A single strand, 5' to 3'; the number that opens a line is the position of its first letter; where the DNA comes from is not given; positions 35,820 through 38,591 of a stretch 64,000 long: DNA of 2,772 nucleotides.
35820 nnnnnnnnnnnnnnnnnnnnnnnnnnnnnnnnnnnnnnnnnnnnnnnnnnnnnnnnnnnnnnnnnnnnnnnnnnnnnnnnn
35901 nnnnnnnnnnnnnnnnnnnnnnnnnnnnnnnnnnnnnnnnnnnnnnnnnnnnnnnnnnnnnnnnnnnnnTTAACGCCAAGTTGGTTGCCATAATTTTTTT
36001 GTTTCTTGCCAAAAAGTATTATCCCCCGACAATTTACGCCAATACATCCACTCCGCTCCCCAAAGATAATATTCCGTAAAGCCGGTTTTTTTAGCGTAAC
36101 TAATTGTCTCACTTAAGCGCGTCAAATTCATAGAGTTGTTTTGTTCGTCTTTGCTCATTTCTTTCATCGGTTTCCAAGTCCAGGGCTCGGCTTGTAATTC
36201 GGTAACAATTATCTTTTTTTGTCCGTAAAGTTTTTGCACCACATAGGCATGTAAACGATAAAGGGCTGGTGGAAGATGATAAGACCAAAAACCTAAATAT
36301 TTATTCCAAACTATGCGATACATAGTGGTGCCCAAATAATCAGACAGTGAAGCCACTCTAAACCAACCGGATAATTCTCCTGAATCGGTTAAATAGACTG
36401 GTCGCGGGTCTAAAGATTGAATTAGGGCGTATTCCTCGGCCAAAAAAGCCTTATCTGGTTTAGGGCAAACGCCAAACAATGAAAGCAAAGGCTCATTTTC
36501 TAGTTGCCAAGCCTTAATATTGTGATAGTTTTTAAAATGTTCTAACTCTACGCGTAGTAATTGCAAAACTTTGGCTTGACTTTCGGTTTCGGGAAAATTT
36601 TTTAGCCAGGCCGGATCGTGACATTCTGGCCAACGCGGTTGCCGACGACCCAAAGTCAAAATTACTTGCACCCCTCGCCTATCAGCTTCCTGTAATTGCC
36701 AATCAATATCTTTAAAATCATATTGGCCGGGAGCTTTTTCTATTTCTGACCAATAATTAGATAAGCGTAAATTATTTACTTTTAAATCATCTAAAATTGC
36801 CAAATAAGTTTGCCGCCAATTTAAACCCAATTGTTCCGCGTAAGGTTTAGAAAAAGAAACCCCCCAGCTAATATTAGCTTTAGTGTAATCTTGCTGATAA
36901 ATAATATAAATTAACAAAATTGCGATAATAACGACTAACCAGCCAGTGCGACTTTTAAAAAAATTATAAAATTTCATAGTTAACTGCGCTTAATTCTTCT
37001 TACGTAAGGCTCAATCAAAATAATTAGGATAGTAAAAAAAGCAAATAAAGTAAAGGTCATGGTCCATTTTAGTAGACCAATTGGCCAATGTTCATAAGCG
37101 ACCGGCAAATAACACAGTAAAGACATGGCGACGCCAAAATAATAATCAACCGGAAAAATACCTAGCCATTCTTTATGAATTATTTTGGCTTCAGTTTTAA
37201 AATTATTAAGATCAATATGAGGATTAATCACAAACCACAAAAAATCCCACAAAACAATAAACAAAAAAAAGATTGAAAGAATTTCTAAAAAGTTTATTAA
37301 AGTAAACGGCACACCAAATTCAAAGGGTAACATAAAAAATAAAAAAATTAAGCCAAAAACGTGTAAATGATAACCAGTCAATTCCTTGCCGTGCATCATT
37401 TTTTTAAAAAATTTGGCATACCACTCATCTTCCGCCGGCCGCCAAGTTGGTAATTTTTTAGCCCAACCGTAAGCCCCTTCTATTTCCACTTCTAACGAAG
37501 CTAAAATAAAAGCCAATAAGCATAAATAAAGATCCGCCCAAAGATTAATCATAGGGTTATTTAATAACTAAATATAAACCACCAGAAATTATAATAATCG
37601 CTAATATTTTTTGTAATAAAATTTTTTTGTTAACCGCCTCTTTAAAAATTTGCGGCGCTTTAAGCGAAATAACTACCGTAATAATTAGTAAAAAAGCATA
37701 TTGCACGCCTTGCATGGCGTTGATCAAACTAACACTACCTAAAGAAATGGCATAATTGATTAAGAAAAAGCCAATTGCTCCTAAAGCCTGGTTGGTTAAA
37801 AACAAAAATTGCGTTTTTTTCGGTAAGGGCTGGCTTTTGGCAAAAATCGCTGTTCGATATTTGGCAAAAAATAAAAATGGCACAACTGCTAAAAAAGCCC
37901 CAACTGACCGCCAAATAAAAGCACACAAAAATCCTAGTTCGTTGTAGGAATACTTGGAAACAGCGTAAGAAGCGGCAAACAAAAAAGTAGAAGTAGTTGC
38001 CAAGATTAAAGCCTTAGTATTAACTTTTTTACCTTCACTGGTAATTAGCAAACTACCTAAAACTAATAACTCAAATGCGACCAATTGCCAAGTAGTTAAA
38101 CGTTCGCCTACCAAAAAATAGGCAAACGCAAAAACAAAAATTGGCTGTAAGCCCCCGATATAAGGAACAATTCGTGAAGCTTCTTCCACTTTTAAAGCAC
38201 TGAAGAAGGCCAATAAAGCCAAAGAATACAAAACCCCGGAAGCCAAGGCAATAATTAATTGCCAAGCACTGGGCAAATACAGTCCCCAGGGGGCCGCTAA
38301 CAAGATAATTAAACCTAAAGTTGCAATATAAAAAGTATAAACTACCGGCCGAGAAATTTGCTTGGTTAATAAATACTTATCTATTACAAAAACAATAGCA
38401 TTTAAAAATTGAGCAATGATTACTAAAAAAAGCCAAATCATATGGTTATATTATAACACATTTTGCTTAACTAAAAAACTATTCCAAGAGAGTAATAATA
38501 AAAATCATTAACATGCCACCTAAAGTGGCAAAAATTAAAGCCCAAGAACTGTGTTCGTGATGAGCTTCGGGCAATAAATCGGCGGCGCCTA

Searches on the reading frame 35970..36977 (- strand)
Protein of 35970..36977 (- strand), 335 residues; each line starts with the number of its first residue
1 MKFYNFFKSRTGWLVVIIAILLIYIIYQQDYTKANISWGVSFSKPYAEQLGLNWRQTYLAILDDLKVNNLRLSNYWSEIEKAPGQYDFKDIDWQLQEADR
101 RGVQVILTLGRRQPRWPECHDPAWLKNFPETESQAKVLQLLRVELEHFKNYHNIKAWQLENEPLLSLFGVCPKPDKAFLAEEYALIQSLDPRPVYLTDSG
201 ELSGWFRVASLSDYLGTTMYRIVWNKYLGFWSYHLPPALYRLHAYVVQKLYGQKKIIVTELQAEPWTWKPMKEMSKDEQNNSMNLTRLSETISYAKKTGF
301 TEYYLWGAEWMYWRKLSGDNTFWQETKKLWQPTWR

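Call 54: search_protein_families(library=pfam, proteins=[window:35970-36977:-], max_evalue=0.001)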
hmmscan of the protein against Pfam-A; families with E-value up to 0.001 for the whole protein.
window:35970-36977:- (335 aa): 1 family
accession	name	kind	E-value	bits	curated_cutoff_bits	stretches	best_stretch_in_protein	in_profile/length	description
PF02449.21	Glyco_hydro_42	-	9.9e-07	28.9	21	0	58-130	15-82/376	Beta-galactosidase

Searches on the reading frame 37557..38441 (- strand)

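Call 54: search_protein_families(library=pfam, proteins=[window:37557-38441:-], max_evalue=0.001)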
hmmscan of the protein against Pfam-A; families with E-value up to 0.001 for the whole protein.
window:37557-38441:- (294 aa): 1 family
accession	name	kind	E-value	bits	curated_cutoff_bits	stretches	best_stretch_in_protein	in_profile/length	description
PF00892.27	EamA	-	4.5e-16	59.8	28.2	2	1-134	1-134/135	EamA-like transporter family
